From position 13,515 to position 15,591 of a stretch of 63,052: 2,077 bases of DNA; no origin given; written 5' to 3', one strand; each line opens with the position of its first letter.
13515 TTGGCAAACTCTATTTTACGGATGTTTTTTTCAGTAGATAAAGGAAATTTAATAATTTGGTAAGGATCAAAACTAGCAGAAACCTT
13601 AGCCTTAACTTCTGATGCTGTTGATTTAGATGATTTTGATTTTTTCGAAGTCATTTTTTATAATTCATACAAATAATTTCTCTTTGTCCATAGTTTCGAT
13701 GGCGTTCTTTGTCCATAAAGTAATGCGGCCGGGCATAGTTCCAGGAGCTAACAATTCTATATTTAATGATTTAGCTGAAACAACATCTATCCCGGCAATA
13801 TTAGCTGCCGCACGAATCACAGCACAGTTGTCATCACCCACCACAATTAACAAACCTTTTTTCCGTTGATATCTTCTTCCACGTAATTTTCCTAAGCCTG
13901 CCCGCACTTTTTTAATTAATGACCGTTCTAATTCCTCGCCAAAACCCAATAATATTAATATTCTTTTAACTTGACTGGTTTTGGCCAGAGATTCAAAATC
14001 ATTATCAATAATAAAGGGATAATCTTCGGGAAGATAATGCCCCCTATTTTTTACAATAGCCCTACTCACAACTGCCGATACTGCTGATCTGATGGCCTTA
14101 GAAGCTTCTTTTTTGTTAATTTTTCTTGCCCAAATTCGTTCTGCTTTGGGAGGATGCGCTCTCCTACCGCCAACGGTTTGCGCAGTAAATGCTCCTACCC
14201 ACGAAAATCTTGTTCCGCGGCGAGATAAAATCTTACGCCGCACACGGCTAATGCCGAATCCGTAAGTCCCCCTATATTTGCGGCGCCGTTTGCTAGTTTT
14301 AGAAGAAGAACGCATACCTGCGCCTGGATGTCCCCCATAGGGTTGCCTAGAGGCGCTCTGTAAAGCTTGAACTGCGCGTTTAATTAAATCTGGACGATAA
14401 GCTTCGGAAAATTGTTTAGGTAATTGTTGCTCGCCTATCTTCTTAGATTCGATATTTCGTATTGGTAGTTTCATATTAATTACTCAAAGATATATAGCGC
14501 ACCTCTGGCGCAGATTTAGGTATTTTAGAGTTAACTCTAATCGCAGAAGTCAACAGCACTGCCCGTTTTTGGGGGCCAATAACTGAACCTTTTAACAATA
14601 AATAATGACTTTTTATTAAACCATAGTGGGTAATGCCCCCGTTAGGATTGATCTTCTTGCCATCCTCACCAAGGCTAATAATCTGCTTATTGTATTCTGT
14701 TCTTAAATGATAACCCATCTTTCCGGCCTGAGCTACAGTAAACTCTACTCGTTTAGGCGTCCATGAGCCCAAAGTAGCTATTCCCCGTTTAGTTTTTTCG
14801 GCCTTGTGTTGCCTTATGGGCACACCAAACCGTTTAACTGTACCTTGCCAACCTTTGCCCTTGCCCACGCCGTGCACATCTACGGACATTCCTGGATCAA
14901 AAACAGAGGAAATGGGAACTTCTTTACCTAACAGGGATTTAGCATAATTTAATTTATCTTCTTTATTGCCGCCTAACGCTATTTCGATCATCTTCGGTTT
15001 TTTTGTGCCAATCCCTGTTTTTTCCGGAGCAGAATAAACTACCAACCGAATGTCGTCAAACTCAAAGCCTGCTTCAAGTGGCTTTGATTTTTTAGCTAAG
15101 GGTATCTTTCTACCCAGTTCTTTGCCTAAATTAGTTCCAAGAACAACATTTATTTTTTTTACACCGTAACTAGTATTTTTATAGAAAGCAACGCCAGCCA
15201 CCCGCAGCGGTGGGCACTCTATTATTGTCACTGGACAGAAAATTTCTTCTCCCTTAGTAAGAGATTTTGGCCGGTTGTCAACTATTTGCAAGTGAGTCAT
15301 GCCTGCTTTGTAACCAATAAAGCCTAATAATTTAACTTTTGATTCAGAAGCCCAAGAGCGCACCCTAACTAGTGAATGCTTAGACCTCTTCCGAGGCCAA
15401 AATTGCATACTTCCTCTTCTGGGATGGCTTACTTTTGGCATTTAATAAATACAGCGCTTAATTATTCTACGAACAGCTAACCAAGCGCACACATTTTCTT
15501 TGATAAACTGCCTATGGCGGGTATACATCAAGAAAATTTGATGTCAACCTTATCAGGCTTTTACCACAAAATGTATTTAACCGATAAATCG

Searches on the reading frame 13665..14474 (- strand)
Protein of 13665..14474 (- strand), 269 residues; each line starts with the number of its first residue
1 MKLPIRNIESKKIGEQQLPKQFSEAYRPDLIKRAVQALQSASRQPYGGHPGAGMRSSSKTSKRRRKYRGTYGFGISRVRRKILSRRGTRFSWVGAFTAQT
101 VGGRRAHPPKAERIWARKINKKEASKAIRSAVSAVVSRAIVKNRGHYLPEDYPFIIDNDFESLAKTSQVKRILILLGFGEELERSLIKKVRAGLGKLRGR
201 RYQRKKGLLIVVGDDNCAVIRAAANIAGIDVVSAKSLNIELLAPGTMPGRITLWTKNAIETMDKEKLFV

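Call 26: search_protein_families(library=pfam, proteins=[window:13665-14474:-])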
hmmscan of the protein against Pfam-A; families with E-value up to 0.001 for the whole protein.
window:13665-14474:- (269 aa): 1 family
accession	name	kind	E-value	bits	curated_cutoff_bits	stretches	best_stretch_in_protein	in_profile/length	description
PF00573.27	Ribosomal_L4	-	3.6e-32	112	25.8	1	18-264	3-189/190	Ribosomal protein L4/L1 family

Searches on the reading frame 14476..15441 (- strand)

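Call 26: search_protein_families(library=pfam, proteins=[window:14476-15441:-])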
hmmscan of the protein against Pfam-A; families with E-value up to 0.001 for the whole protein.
window:14476-15441:- (321 aa): 1 family
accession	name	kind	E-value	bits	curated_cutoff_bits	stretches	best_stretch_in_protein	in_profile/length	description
PF00297.29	Ribosomal_L3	-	2.8e-74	250.8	22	2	130-316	159-361/369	Ribosomal protein L3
